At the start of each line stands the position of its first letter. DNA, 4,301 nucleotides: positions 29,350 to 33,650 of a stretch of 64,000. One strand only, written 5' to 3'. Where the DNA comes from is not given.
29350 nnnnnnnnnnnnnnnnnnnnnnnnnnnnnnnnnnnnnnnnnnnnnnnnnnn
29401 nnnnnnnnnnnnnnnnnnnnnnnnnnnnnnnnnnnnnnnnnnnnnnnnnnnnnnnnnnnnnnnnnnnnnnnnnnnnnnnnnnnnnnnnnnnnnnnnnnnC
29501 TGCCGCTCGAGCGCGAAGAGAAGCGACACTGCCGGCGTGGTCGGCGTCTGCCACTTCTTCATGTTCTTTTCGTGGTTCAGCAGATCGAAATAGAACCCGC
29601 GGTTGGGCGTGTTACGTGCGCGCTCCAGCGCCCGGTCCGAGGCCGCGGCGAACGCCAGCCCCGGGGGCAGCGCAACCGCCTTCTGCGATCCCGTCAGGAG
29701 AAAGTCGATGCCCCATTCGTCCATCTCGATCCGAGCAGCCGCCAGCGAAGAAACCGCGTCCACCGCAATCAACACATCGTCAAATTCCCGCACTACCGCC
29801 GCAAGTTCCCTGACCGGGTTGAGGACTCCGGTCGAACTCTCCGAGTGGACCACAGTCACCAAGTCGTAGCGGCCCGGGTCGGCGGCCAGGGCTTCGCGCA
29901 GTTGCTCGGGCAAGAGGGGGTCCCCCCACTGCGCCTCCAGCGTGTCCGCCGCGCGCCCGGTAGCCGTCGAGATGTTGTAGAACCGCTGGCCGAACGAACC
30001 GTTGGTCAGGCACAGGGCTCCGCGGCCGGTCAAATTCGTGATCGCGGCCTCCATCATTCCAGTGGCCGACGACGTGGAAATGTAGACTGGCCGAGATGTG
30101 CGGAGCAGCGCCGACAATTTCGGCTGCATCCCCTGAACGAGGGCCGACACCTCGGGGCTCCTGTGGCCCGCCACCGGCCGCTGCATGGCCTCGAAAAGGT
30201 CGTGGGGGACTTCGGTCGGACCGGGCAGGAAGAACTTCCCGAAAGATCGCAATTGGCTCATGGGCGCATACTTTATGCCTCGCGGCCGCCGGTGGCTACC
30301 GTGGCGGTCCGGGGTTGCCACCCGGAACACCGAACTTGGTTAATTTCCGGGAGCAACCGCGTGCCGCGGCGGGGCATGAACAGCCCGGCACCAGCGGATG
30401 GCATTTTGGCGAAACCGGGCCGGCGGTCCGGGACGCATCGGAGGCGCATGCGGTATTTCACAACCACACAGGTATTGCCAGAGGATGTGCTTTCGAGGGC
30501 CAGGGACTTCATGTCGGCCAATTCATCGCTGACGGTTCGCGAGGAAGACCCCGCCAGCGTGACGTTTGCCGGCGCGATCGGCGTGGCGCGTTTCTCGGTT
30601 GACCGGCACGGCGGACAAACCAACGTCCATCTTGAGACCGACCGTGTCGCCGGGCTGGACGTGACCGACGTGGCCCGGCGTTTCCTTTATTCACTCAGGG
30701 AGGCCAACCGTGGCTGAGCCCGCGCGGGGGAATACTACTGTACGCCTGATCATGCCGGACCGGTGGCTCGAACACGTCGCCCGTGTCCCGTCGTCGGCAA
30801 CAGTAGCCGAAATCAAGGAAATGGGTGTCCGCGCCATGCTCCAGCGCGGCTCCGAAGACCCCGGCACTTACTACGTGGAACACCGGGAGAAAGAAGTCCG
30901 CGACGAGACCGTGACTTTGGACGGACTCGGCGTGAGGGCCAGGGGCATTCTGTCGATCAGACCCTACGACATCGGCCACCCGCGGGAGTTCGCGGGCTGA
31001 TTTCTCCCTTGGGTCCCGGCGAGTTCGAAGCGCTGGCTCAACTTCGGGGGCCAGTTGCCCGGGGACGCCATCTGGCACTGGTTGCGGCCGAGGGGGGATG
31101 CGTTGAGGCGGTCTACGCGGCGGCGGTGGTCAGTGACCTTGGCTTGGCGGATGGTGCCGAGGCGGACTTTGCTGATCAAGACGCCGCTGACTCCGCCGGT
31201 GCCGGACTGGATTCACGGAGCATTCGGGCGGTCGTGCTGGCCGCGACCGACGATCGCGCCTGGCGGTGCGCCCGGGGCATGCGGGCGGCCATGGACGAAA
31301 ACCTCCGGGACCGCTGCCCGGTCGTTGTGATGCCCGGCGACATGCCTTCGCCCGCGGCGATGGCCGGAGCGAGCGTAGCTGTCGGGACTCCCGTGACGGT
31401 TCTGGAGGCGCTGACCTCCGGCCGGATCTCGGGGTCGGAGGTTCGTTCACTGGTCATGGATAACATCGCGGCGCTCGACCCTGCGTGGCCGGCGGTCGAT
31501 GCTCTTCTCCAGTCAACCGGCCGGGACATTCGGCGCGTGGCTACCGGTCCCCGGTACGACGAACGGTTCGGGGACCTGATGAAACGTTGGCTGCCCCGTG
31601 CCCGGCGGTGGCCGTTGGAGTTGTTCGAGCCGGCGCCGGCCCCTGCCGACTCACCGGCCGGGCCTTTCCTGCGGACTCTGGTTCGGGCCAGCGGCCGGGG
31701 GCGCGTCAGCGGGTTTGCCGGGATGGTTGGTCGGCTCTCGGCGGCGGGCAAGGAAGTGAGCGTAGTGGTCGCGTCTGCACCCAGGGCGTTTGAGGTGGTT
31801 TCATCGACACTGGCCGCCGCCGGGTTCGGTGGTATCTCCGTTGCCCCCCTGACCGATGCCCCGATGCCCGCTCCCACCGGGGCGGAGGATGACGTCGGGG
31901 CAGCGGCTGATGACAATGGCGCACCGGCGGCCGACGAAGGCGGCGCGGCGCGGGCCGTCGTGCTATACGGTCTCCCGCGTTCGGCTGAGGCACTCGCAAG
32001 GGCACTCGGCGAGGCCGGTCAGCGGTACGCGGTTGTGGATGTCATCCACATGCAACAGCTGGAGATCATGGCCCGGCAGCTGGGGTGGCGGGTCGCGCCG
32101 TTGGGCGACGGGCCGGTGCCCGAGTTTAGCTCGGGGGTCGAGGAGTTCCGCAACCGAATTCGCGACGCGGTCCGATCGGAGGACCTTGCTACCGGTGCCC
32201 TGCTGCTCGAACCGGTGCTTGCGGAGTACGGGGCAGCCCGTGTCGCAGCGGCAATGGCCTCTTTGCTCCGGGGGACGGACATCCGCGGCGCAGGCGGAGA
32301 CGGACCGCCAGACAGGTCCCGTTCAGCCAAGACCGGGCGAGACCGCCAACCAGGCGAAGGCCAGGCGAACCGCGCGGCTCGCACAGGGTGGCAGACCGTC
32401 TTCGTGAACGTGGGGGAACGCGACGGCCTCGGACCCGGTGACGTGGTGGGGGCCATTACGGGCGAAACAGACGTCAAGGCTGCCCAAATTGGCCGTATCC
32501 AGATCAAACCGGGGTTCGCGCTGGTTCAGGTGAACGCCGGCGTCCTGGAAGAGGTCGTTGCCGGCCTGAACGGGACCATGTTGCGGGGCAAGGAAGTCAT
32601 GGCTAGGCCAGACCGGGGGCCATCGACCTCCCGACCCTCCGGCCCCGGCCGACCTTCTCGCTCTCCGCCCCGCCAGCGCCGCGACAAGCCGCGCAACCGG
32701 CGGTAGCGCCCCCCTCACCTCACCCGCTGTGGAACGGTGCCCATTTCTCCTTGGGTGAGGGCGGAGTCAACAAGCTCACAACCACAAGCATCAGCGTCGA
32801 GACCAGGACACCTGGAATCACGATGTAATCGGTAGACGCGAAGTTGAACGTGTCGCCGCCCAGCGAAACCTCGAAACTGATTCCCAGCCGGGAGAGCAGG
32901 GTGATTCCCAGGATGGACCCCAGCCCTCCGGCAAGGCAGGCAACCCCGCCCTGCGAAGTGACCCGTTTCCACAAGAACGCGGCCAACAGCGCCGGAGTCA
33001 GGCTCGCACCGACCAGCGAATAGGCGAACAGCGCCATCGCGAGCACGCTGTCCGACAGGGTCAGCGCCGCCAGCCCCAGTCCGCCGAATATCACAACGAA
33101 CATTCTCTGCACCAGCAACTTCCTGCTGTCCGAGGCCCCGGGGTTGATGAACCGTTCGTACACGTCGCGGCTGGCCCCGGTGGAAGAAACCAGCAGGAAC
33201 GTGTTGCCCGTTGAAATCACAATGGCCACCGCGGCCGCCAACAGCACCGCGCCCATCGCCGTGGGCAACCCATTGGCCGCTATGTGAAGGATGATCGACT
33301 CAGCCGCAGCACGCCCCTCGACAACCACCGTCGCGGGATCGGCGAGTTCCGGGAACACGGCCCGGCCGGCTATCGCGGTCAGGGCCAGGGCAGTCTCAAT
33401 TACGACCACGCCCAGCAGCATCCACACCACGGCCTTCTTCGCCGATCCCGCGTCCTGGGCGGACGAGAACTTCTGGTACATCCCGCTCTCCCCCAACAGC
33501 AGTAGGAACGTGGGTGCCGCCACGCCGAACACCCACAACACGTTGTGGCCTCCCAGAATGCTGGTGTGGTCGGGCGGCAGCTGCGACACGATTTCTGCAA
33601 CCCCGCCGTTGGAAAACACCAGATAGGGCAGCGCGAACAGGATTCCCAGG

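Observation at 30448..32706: Coupled trio: an unknown 89-aa protein, a ubiquitin-like-patterned 96-aa protein, and a catalytically dead DEAD-box homologue that keeps its DbpA RNA-binding domain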

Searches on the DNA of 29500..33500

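Call 55: search_rna_families(source=window, start=29500, end=33500, threshold=evalue, max_evalue=1)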
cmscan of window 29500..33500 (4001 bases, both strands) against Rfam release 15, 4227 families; matches with E-value up to 1: 1.
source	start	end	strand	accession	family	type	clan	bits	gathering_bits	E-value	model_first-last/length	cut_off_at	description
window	30303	30382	+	RF02463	Ms_AS-1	Gene; sRNA;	-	22.3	37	0.31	1-98/98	no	Mycobacterium sRNA Ms_AS-1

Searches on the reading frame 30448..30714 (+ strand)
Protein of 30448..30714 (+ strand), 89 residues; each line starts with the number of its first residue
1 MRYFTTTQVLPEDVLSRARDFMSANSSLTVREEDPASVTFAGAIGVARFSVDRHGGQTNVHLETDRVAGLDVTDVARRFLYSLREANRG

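Call 6: search_protein_families(library=pfam, proteins=[window:30448-30714:+], max_evalue=1)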
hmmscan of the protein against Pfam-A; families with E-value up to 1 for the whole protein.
window:30448-30714:+ (89 aa): 0 families

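Call 7: search_protein_families(library=ncbifam, proteins=[window:30448-30714:+], max_evalue=1)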
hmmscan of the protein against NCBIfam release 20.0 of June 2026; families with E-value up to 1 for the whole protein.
window:30448-30714:+ (89 aa): 0 families

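Call 15: find_homologous_proteins(query=window:30448-30714:+)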
Query window:30448-30714:+ (89 aa): 4 proteins with E <= 0.001 among 4 candidates.
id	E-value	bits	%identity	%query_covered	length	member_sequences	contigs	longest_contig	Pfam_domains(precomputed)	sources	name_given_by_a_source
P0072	1.6e-34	135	100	75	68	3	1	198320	-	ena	-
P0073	1.8e-32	129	75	94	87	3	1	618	-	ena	-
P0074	3.0e-31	125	67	98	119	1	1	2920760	-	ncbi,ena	-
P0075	4.9e-31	124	69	94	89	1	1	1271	-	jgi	-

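Call 28: predict_structure(alignment_id=A3)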
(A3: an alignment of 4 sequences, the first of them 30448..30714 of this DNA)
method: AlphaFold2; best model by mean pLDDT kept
length: 89 residues; sequences in the alignment: 4
mean_pLDDT: 88.4   pTM: 0.80
mean pLDDT of the five models: 88.4, 88.2, 87.7, 87.3, 86.8
residues with pLDDT >= 90: 57; 70-90: 23; 50-70: 8; < 50: 1
segments of 3 or more residues with pLDDT < 50: none
pLDDT, mean of each block of 10 residues (from residue 1): 91 95 92 96 92 92 76 88 72
secondary structure, 60 per line:
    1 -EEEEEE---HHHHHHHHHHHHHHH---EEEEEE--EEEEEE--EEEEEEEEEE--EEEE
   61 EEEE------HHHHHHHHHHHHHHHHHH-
elements in order: E2-7 H11-25 E29-34 E37-42 E45-54 E57-64 H71-88

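Call 32: fold_search(model_id=the predicted structure, library=pdb)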
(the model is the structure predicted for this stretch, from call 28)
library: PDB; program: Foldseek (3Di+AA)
matches with E <= 10: 1743; with E <= 0.001: 4
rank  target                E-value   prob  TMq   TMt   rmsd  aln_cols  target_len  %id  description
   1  2ns9_A                6.5e-04  0.99  0.41  0.27   7.4       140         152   20  Crystal structure of protein APE2225 from Aeropyrum pernix K1, Pfam COXG (released 2006-11-14)
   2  4yom_A                7.0e-04  1.00  0.60  0.53   4.3        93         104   13  Structure of SAD kinase (released 2015-12-16)
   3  5wi2_B                7.4e-04  1.00  0.68  0.66   3.2        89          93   10  Crystal structure of the KA1 domain from human Chk1 (released 2017-10-04)
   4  5wi2_A                9.6e-04  1.00  0.60  0.58   3.8        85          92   12  Crystal structure of the KA1 domain from human Chk1 (released 2017-10-04)
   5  2m89_MODEL_1_A        1.7e-03  1.00  0.63  0.44   5.2       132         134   12  Solution structure of the Aha1 dimer from Colwellia psychrerythraea (released 2013-09-04)
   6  6lys_C                2.2e-03  1.00  0.58  0.37   5.0       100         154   13  Structure of the BAM complex (released 2021-01-13)
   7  3q6a_E                2.3e-03  1.00  0.55  0.40   5.8       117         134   14  X-ray crystal structure of the protein SSP2350 from Staphylococcus saprophyticus, Northeast structural genomics consor (released 2011-04-06)
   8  2yh6_B                2.8e-03  1.00  0.56  0.48   5.9       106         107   15  Structure of the N-terminal domain of BamC from E. coli (released 2011-05-25)
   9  3tgo_D                2.8e-03  0.99  0.46  0.26   6.9       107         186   17  Crystal structure of the E. coli BamCD complex (released 2011-09-28)
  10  2laf_MODEL_1_A        3.0e-03  1.00  0.60  0.49   6.2       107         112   14  NMR solution structure of the N-terminal domain of the E. coli lipoprotein BamC (released 2011-06-01)
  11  2yh6_C                3.0e-03  1.00  0.52  0.44   6.4       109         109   16  Structure of the N-terminal domain of BamC from E. coli (released 2011-05-25)
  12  3q6a_A                4.4e-03  0.99  0.54  0.40   5.5       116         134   12  X-ray crystal structure of the protein SSP2350 from Staphylococcus saprophyticus, Northeast structural genomics consor (released 2011-04-06)
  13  2d4r_C                4.4e-03  0.89  0.40  0.27   8.9       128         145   13  Crystal structure of TTHA0849 from Thermus thermophilus HB8 (released 2005-12-13)
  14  2yh6_D                4.7e-03  1.00  0.56  0.47   6.0       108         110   14  Structure of the N-terminal domain of BamC from E. coli (released 2011-05-25)
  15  2n4a_MODEL_1_A        4.7e-03  1.00  0.53  0.38   5.8       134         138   11  EC-NMR Structure of Ralstonia metallidurans Rmet_5065 Determined by Combining Evolutionary Couplings (EC) and  (released 2015-07-01)
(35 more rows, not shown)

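Call 59: search_protein_families(library=padloc, proteins=[window:30448-30714:+], max_evalue=0.01)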
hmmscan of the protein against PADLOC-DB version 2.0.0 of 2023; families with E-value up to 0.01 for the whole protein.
window:30448-30714:+ (89 aa): 0 families

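Call 64: search_solved_structures(query=A5, max_evalue=10)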
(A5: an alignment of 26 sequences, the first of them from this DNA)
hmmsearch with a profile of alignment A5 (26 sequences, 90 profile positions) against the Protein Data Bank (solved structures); distinct sequences matched with E-value up to 10: 2.
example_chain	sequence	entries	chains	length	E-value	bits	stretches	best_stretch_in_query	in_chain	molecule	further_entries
6vs7_A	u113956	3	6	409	0.019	18.2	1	12-64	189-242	Adhesin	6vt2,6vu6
4epc_A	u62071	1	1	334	0.091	16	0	32-78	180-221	N-acetylmuramoyl-L-alanine amidase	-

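Call 65: search_protein_families(library=pfam, alignment_id=A5, max_evalue=1)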
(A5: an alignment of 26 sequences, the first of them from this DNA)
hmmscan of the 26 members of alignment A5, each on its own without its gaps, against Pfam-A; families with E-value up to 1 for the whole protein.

A. member 1, seq(89 aa): 0 families

B. families by the number of members that match (of 26 scanned): 6 families
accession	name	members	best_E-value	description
PF22979.2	HTH_69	1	0.037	Winged helix-turn-helix domain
PF24063.1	DUF7363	1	0.041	Domain of unknown function (DUF7363)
PF17950.7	SpmSyn_N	1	0.095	S-adenosylmethionine decarboxylase N -terminal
PF21834.1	DUF6894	1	0.12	Domain of unknown function (DUF6894)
PF11458.13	Mistic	1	0.21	Membrane-integrating protein Mistic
PF07081.18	DUF1349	1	0.27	Protein of unknown function (DUF1349)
